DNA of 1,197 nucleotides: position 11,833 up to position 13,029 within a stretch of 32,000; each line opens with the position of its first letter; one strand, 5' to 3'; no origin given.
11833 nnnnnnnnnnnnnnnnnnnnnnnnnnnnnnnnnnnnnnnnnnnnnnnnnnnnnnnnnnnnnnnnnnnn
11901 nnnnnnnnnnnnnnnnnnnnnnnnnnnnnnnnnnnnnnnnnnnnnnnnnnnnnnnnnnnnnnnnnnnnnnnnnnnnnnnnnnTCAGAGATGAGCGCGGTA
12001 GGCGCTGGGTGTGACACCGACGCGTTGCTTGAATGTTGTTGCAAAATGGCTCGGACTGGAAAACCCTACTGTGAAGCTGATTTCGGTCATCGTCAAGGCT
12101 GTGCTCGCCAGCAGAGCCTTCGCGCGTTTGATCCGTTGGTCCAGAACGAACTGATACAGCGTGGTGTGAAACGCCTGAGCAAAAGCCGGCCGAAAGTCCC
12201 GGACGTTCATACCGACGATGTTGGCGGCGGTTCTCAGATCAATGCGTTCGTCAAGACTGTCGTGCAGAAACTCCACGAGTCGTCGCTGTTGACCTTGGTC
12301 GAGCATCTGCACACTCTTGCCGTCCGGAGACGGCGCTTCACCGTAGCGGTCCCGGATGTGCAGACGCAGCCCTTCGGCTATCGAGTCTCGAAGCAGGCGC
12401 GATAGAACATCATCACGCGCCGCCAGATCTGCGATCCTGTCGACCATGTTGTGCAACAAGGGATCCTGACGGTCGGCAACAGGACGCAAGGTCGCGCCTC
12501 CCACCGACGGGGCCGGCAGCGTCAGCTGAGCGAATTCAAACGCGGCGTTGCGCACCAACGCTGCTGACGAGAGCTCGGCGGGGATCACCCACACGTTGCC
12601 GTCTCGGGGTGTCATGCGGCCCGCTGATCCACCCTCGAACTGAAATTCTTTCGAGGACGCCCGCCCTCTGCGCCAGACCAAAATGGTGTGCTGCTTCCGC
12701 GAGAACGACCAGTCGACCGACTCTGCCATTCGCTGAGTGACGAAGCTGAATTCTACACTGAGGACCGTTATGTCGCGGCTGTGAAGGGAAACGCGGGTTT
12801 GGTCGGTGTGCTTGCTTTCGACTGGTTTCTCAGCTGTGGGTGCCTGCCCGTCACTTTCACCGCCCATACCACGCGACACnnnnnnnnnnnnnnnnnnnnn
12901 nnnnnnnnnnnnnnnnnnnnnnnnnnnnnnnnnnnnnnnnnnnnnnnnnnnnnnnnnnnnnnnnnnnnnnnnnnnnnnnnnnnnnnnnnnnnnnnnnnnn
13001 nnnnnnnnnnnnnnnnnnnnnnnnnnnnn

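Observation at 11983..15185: tRNA-Ser(UGA)-adjacent islet with an AraC regulator divergent from a coupled Cys-repeat lipoprotein and membrane S1 protease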

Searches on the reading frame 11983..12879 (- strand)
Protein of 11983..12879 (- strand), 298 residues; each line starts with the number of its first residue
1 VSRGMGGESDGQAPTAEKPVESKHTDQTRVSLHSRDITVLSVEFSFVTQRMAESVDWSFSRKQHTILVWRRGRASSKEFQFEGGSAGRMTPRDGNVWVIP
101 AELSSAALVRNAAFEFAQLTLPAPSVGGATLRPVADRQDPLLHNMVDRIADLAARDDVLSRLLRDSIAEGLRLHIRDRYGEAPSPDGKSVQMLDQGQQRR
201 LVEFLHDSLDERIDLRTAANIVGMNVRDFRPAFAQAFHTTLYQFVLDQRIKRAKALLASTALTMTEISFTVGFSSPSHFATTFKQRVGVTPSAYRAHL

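Call 4: search_protein_families(library=pfam, proteins=[window:11983-12879:-], max_evalue=0.01)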
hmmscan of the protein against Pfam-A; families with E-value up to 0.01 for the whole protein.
window:11983-12879:- (298 aa): 2 families
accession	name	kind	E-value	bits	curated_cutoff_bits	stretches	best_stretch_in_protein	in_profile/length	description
PF12833.13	HTH_18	-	7.9e-22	77.8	33.6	1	219-296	2-79/80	Helix-turn-helix domain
PF00165.29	HTH_AraC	-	2.9e-13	50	26.6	1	258-295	2-41/42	Bacterial regulatory helix-turn-helix proteins, AraC family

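Call 5: search_protein_families(library=ncbifam, proteins=[window:11983-12879:-], max_evalue=0.01)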
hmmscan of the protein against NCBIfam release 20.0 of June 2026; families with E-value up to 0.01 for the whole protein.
window:11983-12879:- (298 aa): 31 families (the best 25 are shown)
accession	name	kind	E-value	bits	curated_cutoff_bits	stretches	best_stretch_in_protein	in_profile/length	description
NF007693.0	PRK10371.1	equivalog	2.2e-15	56.7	253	1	194-295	196-297/309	transcriptional regulator MelR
NF006902.0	PRK09393.1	equivalog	2.9e-15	56.3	425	1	193-297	217-321/327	transcriptional regulator FtrA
TIGR04094.1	adjacent_YSIRK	equivalog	1.1e-14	54.2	200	1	200-295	289-383/383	YSIRK-targeted surface antigen transcriptional regulator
NF007860.0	PRK10572.1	equivalog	1.3e-13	50.4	208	1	197-297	184-284/292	arabinose operon transcriptional regulator AraC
NF047455.1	TF_Staph_AryK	equivalog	5e-13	48.2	850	1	194-297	155-258/759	transcriptional regulator AryK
NF052371.1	TransRegGbdRPseu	equivalog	3.7e-12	46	480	1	198-295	227-324/365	choline metabolism transcriptional regulator GbdR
NF007243.0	PRK09685.1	equivalog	4e-12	46.2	199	1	199-297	201-301/303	transcriptional regulator FeaR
NF047788.1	TransRegPocR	equivalog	5.9e-10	38.9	500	1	153-296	146-289/296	transcriptional regulator PocR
NF041686.2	ant_diox_reg_AndR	equivalog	1.4e-09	38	350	1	195-293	216-316/321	anthranilate 1,2-dioxygenase regulatory protein AndR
NF049968.1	QhpR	equivalog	1.5e-09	37.4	250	1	208-295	197-284/284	AraC-like transcriptional regulator QhpR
NF049932.1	TranspRegBtr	equivalog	1.8e-09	36.6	900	1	202-294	170-262/531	bacillibactin transport transcriptional regulator Btr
NF007633.0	PRK10296.1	equivalog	3.5e-09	36.6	264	1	232-298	209-275/280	transcriptional regulator ChbR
NF010028.0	PRK13503.1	equivalog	1.7e-08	34.2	288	1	195-296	170-271/278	HTH-type transcriptional activator RhaS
NF050186.1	TransRegGliRPseudo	equivalog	6.3e-08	32.3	570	1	201-296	244-335/338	AraC family transcriptional regulator GliR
NF010025.2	PRK13500.1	equivalog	9.4e-08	31.9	525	1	176-296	161-276/282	HTH-type transcriptional activator RhaR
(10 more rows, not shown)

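Call 86: search_solved_structures(query=window:11983-12867:-, max_evalue=0.01)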
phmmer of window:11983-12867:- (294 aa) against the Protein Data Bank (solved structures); distinct sequences matched with E-value up to 0.01: 18.
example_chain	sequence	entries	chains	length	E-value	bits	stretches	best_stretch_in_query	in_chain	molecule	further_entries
3oio_A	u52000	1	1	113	6.2e-10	42.2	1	196-292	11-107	Transcriptional regulator (AraC-type DNA-binding domain-containing proteins)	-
12aw_A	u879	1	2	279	6.5e-10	42.1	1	143-291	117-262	HYBRID TWO-COMPONENT SYSTEM PROTEIN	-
2k9s_A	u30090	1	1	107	4e-08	36.3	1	195-292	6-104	Arabinose operon regulatory protein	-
3w6v_A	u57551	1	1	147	3.9e-07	33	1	197-292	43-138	AdpA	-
3lsg_A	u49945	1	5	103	1.9e-06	30.7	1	227-291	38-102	Two-component response regulator yesN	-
6swi_A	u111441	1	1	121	7.2e-06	28.9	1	230-291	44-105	Two-component response regulator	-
4fe4_A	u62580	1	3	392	8.4e-06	28.7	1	210-291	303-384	Xylose operon regulatory protein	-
4fe7_A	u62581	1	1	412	9.1e-06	28.5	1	210-291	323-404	Xylose operon regulatory protein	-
7w5w_J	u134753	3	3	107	0.00015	24.6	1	196-293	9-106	Regulatory protein SoxS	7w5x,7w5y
9gfp_A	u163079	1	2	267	0.0012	21.6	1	231-290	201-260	HTH-type transcriptional activator CsvR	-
8vst_A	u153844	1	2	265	0.002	20.9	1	232-290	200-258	Regulatory protein Rns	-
8vrq_A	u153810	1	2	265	0.002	20.9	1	232-290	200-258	Regulatory protein Rns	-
9ca5_A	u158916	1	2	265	0.002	20.9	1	232-290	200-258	AraC-family, transcriptional regulator Rns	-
6xiu_A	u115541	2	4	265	0.002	20.9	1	232-290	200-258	Regulatory protein Rns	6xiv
9ca6_A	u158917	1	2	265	0.002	20.9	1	232-290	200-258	Regulatory protein Rns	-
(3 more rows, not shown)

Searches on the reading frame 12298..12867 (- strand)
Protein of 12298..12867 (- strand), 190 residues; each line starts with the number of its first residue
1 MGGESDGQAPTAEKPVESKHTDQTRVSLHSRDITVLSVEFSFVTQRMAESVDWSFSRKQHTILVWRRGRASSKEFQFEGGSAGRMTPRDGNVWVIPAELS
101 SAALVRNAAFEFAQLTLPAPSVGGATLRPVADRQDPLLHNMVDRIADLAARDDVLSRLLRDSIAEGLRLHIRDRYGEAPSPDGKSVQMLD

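Call 87: search_protein_families(library=pfam, proteins=[window:12298-12867:-], max_evalue=10)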
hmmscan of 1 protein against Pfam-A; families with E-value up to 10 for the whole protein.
window:12298-12867:- (190 aa): 0 families
